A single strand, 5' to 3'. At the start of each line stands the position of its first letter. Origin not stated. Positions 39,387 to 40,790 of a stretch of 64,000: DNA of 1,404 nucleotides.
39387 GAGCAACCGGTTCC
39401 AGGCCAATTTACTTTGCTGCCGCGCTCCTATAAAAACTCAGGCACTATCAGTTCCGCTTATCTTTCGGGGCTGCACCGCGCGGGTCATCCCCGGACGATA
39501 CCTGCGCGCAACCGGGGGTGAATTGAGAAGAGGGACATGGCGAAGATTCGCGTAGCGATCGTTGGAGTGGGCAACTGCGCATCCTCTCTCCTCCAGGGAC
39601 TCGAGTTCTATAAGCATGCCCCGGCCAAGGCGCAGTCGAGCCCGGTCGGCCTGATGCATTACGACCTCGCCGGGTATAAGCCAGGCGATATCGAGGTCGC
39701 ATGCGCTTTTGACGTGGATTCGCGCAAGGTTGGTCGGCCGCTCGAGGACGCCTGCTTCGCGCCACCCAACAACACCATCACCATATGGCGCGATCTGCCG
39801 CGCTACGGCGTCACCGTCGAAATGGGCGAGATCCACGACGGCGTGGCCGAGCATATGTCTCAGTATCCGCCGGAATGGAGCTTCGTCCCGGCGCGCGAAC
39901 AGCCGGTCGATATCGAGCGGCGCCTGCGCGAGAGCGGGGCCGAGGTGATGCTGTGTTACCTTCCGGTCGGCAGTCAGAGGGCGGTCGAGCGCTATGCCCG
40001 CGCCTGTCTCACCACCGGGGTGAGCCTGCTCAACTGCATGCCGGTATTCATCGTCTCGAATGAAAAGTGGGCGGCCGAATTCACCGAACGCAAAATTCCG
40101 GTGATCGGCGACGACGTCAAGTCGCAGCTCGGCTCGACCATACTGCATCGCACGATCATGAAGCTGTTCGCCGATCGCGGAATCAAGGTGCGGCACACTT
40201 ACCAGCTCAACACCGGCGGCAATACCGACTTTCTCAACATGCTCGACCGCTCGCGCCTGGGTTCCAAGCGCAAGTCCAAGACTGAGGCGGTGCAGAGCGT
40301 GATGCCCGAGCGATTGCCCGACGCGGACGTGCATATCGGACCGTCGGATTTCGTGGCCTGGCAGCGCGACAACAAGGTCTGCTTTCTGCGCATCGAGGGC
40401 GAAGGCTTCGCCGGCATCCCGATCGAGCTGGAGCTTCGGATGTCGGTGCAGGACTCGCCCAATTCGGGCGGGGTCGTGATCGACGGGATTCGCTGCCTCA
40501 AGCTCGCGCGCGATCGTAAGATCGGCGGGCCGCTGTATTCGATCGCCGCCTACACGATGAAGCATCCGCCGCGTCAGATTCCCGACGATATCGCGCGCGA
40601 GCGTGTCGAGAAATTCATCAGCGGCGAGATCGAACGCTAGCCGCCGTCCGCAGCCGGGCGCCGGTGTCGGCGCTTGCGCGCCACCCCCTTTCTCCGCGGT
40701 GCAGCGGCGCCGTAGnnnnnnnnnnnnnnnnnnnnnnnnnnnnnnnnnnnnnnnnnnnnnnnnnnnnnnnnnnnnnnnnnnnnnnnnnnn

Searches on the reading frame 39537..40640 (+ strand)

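Call 3: search_protein_families(library=pfam, proteins=[window:39537-40640:+], max_evalue=0.01)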
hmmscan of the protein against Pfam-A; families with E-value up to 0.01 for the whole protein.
window:39537-40640:+ (367 aa): 1 family
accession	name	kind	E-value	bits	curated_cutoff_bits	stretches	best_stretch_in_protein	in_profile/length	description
PF01658.22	Inos-1-P_synth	-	4.8e-34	117.2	27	1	199-307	1-107/107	Myo-inositol-1-phosphate synthase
